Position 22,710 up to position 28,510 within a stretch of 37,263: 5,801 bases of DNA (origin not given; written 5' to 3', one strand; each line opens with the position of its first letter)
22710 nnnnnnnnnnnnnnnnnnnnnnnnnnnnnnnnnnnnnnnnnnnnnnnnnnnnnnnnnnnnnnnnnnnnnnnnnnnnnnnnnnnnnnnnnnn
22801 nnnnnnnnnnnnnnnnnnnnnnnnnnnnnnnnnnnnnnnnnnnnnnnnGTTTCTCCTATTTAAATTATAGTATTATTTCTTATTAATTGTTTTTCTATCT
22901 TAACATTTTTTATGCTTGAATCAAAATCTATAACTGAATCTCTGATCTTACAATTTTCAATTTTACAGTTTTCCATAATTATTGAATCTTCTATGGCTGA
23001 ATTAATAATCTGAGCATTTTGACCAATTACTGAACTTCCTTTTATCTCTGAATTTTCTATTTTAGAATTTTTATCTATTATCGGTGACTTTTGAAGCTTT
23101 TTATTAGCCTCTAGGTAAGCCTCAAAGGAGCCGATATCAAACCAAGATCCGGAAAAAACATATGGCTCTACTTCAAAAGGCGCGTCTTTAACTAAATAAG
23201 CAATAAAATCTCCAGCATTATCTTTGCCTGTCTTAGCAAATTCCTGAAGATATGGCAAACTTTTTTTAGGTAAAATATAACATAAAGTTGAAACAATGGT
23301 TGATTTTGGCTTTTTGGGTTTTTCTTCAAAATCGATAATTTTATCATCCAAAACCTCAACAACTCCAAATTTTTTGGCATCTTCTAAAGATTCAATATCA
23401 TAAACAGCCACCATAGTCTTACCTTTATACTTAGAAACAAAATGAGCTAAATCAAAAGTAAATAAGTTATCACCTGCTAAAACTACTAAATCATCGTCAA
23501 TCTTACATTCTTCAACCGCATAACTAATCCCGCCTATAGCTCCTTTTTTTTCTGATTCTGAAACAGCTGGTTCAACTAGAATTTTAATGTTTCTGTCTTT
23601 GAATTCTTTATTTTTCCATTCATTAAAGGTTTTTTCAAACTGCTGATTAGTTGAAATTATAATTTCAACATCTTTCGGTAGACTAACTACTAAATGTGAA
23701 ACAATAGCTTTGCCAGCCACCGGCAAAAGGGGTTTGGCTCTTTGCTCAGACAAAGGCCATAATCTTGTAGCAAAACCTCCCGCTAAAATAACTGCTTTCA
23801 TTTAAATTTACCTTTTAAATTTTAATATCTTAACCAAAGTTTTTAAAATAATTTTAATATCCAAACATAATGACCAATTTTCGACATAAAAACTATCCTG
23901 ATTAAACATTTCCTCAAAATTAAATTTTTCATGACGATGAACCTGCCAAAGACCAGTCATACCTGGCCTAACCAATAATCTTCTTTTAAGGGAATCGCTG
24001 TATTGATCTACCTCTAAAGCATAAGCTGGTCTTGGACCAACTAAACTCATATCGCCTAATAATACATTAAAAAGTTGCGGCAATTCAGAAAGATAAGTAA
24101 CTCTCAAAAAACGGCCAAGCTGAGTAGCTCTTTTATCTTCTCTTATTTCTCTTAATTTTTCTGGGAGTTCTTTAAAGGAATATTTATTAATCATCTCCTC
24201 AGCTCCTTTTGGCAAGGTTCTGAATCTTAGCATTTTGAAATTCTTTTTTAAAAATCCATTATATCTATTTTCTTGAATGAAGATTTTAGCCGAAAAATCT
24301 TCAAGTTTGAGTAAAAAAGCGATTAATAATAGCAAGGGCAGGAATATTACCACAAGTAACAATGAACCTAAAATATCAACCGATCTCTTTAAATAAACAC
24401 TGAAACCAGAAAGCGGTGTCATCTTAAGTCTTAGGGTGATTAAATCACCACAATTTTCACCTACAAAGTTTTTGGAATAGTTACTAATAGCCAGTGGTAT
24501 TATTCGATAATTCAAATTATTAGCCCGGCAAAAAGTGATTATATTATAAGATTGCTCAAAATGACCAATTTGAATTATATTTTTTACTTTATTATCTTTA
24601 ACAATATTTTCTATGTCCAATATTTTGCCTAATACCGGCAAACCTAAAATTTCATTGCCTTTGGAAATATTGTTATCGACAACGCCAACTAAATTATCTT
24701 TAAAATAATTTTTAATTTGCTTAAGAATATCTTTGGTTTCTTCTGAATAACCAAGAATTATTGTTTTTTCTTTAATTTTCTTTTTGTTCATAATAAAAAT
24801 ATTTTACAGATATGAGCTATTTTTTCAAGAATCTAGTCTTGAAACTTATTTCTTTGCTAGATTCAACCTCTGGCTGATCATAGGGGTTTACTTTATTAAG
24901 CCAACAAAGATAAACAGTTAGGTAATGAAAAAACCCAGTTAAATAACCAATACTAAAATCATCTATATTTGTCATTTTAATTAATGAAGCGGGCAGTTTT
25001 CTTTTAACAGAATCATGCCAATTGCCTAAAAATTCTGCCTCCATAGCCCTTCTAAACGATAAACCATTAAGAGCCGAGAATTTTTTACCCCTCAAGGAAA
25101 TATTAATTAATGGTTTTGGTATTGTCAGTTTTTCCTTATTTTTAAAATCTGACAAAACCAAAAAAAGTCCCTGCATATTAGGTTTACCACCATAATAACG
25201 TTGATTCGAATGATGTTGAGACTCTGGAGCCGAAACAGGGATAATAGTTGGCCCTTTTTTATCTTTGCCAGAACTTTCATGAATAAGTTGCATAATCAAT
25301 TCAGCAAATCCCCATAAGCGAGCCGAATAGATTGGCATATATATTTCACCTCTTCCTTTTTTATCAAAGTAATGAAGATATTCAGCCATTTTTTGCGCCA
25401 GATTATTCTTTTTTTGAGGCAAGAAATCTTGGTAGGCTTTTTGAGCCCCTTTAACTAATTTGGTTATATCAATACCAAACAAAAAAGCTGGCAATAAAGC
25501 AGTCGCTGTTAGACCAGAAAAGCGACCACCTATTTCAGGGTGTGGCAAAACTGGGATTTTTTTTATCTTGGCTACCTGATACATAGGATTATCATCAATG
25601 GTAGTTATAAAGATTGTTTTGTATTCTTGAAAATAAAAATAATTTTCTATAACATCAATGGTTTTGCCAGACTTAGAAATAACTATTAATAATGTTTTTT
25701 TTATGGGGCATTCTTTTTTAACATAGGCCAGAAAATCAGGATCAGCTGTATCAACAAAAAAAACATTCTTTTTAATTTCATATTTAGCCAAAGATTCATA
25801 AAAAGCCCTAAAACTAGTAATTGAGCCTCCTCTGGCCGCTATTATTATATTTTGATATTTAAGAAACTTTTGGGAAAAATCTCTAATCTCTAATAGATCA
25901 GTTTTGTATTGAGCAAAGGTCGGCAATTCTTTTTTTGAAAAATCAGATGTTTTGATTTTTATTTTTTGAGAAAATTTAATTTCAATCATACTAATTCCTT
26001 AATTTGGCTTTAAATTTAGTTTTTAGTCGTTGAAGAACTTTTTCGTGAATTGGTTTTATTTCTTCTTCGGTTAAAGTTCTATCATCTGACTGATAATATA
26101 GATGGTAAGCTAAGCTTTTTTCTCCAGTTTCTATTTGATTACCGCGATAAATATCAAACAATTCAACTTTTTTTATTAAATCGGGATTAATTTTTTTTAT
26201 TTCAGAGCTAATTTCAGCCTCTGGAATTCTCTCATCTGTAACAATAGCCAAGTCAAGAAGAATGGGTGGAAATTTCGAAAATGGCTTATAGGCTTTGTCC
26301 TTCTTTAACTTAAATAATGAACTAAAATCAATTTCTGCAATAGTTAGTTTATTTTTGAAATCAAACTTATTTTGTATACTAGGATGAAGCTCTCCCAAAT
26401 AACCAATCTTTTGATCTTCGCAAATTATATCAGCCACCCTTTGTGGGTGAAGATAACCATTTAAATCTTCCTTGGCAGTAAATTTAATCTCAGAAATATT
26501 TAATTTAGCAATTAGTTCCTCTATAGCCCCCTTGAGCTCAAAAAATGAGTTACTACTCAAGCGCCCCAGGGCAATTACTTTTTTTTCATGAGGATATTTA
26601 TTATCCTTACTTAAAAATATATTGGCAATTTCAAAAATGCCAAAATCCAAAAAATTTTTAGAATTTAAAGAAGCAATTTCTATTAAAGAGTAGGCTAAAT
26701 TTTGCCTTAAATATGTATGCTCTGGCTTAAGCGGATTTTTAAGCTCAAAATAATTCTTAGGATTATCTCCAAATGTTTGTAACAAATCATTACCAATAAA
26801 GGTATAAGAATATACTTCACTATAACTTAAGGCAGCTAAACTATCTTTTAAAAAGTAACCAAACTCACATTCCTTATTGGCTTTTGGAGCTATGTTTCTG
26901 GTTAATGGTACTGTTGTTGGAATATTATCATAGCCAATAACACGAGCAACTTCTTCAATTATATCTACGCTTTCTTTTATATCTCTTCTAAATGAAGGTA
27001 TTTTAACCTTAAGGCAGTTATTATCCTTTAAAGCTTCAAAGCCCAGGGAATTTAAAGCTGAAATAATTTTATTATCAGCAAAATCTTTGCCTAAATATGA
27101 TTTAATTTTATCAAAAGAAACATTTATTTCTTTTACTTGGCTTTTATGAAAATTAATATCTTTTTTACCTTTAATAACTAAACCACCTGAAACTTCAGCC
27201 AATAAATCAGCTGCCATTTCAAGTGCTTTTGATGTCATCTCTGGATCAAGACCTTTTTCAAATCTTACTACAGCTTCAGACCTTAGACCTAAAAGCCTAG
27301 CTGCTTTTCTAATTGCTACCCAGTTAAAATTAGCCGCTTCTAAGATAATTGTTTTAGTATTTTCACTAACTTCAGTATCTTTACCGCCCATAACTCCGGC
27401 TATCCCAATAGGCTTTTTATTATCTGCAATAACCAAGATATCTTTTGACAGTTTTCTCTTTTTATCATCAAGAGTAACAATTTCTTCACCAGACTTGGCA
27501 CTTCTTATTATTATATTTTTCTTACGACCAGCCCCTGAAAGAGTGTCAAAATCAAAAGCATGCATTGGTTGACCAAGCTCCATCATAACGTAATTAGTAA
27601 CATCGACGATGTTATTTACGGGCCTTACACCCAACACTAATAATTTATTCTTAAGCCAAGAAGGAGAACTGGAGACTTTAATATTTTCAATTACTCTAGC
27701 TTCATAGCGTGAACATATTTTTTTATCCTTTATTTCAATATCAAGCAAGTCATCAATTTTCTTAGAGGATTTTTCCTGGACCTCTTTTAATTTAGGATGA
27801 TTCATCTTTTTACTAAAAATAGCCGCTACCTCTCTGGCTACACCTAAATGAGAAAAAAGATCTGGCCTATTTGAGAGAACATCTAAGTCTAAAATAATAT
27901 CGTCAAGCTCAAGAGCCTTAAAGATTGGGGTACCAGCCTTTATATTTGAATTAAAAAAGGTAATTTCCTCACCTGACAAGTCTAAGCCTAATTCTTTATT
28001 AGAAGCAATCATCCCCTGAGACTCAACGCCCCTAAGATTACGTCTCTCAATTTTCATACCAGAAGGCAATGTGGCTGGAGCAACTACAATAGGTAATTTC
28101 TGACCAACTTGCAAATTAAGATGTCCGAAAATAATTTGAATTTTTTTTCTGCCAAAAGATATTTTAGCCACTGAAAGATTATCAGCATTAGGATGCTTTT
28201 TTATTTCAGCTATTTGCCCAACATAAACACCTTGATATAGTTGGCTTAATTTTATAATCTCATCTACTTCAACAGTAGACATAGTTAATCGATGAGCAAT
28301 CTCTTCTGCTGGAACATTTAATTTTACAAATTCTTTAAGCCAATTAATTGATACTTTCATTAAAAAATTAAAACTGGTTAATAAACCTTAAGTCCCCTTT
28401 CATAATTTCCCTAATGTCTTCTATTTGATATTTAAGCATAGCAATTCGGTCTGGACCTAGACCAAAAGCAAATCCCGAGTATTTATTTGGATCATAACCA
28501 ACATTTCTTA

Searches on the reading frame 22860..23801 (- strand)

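Call 74: search_protein_families(library=pfam, proteins=[window:22860-23801:-], max_evalue=0.001)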
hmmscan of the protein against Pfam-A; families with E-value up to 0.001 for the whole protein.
window:22860-23801:- (313 aa): 5 families
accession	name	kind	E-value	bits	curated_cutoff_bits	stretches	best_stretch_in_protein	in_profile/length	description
PF00483.29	NTP_transferase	-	5.2e-40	138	21.2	1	2-238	1-244/245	Nucleotidyl transferase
PF12804.13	NTP_transf_3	-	3.3e-10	40.8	27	1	3-126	1-112/160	MobA-like NTP transferase domain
PF25084.1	LbH_EIF2B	-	4.8e-07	30.2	54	1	230-307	12-92/105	EIF2B subunit epsilon LbH domain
PF24894.1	Hexapep_GlmU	-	3.6e-05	24.2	23.3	1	239-298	18-78/104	GlmU-like, C-terminal hexapeptide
PF25247.1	LbH_GLGC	-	0.00055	20.3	27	0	263-306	6-50/135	GLGC left-handed parallel beta-helix domain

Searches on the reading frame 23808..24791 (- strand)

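Call 74: search_protein_families(library=pfam, proteins=[window:23808-24791:-], max_evalue=0.001)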
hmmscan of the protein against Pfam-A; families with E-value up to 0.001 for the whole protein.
window:23808-24791:- (327 aa): 1 family
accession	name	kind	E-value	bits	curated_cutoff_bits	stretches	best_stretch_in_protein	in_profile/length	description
PF02397.22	Bac_transf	-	1.7e-52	178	27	1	135-324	1-179/179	Bacterial sugar transferase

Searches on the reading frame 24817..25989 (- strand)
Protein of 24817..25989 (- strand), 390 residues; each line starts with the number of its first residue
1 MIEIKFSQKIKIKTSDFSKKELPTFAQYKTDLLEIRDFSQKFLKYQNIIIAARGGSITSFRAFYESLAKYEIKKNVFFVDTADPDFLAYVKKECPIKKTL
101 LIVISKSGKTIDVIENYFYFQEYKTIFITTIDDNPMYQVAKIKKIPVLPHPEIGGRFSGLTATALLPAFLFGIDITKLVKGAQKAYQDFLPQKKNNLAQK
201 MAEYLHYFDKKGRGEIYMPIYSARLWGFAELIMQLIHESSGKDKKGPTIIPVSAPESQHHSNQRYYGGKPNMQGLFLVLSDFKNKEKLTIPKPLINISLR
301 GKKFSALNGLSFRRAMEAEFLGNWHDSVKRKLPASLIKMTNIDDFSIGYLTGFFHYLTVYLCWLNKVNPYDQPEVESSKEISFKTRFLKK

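Call 10: search_protein_families(library=pfam, proteins=[window:24817-25989:-], max_evalue=0.01)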
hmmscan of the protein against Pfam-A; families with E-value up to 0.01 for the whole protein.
window:24817-25989:- (390 aa): 1 family
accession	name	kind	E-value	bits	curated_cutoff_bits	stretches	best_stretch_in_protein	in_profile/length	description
PF00342.24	PGI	-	5.9e-09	35.5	22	1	46-243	97-309/486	Phosphoglucose isomerase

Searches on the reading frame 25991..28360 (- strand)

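Call 10: search_protein_families(library=pfam, proteins=[window:25991-28360:-], max_evalue=0.01)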
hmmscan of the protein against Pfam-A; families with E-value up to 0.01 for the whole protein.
window:25991-28360:- (789 aa): 5 families
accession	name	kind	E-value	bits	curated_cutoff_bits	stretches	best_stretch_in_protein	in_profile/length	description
PF03483.22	B3_4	-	5.6e-67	225.1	29.3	1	216-392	2-174/174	B3/4 domain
PF17759.6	tRNA_synthFbeta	-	2.5e-42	145.2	22.4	1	480-679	1-214/214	Phenylalanyl tRNA synthetase beta chain CLM domain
PF03147.19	FDX-ACB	-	2.1e-29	102.2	31.1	1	695-788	1-94/94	Ferredoxin-fold anticodon binding domain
PF03484.21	B5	-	1.8e-21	76.5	28.6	1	412-477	1-67/67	tRNA synthetase B5 domain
PF01588.26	tRNA_bind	-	6e-13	49.1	27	1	46-144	2-95/96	Putative tRNA binding domain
